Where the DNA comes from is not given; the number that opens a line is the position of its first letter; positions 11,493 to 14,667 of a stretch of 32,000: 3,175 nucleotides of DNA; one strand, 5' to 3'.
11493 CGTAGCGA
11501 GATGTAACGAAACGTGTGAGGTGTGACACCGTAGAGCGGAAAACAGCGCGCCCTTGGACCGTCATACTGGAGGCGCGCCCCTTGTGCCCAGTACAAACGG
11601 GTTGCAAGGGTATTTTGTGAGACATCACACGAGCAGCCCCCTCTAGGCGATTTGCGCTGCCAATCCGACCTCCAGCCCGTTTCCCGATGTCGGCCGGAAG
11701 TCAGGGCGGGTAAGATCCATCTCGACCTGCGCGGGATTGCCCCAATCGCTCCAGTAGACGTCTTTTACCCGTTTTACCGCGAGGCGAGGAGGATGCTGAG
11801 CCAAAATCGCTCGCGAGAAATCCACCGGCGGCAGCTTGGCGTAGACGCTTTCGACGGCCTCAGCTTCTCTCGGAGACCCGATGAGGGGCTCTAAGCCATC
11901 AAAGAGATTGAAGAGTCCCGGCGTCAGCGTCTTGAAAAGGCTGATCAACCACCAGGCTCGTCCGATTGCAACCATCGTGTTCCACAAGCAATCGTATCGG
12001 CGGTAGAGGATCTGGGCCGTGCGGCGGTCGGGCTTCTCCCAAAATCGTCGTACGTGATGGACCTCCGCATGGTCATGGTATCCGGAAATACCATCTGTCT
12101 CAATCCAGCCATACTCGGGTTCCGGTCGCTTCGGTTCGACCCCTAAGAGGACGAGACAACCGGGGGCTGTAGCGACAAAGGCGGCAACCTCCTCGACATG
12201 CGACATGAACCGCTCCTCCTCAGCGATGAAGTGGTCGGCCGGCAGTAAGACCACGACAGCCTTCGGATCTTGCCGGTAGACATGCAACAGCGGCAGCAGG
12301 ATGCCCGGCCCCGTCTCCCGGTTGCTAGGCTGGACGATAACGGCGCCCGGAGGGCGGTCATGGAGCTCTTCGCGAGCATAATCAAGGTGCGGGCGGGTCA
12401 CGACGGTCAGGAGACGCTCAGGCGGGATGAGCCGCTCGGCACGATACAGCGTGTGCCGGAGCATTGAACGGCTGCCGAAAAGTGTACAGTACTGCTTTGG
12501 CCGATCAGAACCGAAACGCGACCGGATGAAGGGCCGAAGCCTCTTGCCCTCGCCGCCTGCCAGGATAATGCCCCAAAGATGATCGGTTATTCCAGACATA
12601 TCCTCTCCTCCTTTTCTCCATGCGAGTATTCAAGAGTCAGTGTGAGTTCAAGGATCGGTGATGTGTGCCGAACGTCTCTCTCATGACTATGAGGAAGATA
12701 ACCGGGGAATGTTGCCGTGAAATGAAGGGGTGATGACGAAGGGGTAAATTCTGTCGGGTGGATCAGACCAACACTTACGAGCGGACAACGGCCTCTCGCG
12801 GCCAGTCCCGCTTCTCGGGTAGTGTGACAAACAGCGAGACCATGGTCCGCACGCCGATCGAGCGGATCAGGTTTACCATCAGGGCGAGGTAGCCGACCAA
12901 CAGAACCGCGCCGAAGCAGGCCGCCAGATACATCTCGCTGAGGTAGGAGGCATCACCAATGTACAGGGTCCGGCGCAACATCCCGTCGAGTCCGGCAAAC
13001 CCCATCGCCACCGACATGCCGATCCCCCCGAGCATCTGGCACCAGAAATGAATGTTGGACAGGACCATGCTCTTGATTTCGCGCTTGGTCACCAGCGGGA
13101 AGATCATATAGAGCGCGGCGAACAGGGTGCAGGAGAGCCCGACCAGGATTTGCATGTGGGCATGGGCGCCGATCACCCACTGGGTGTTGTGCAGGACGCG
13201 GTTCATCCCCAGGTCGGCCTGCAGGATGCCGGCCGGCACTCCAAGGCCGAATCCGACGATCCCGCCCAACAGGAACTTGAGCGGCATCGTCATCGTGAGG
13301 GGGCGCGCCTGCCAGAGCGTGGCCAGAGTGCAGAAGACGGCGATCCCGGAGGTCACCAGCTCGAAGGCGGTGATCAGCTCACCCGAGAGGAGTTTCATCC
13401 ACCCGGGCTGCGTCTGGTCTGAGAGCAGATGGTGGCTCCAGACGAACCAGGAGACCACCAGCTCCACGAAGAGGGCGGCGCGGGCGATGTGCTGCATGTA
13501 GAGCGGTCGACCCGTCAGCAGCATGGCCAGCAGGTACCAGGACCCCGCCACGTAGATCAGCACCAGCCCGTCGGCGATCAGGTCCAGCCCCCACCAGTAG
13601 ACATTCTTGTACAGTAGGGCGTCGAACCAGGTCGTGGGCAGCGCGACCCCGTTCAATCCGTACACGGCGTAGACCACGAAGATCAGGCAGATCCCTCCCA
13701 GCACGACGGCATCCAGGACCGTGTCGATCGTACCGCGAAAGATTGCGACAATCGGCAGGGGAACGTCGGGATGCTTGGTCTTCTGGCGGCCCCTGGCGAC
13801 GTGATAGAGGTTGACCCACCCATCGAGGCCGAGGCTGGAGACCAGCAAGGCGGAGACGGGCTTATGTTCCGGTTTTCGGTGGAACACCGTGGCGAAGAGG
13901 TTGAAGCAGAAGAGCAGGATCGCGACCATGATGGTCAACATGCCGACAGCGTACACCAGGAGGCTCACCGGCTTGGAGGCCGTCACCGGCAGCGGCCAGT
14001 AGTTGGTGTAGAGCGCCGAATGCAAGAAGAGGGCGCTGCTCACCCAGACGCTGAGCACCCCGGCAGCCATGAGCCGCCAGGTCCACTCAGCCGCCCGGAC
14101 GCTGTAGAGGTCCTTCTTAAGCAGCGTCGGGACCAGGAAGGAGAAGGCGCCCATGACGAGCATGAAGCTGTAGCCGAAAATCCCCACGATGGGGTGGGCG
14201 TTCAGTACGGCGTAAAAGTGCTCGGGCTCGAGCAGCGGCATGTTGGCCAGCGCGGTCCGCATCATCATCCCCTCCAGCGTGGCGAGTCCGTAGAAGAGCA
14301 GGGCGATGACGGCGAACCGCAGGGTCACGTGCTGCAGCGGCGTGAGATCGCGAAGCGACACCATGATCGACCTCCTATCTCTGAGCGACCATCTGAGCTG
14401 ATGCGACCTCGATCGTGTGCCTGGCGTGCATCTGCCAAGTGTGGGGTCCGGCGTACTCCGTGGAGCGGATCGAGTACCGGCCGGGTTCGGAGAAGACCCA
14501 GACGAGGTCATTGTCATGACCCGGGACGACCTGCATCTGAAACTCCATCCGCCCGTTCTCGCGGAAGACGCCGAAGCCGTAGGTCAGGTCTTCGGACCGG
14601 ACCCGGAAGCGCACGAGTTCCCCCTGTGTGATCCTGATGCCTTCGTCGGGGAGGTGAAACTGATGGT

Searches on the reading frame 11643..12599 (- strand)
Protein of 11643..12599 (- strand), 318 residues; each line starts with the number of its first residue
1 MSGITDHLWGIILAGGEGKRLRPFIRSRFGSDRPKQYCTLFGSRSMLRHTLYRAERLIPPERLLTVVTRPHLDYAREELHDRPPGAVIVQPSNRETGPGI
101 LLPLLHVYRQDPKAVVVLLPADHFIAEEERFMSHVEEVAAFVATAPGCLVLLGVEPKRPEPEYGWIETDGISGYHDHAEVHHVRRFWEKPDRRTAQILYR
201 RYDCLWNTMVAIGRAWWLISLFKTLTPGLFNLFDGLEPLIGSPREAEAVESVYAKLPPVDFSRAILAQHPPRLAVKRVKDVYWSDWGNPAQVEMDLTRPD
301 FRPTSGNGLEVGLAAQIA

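Call 10: search_protein_families(library=pfam, proteins=[window:11643-12599:-], max_evalue=0.0001)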
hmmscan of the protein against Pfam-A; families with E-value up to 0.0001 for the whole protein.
window:11643-12599:- (318 aa): 2 families
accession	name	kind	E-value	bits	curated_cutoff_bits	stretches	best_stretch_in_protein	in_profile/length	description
PF00483.29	NTP_transferase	-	5.3e-20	72.5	21.2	1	10-209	2-183/245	Nucleotidyl transferase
PF12804.13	NTP_transf_3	-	3.1e-06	27.9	27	1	10-131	1-104/160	MobA-like NTP transferase domain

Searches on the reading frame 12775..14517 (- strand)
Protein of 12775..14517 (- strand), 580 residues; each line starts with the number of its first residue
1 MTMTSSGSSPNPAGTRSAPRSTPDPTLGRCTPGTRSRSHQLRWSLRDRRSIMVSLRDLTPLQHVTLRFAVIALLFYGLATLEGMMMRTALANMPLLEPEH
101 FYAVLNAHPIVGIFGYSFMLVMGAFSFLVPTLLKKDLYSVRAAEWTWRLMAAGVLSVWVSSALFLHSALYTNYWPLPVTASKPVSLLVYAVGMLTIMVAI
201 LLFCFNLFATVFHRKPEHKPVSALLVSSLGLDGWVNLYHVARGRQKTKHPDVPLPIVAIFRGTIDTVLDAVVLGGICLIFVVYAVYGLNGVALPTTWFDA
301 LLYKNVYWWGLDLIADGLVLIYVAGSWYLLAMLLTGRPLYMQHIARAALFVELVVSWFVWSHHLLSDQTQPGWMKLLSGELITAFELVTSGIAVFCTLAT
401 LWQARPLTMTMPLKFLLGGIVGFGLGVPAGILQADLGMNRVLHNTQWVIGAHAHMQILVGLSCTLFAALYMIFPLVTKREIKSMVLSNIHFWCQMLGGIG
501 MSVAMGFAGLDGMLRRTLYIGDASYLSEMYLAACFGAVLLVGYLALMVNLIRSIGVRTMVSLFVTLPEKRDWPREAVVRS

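Call 10: search_protein_families(library=pfam, proteins=[window:12775-14517:-], max_evalue=0.0001)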
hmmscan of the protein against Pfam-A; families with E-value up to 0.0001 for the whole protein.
window:12775-14517:- (580 aa): 1 family
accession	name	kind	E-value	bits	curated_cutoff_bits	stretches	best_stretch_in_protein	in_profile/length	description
PF00115.25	COX1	-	7.5e-54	183.7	34.8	1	64-538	2-435/436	Cytochrome C and Quinol oxidase polypeptide I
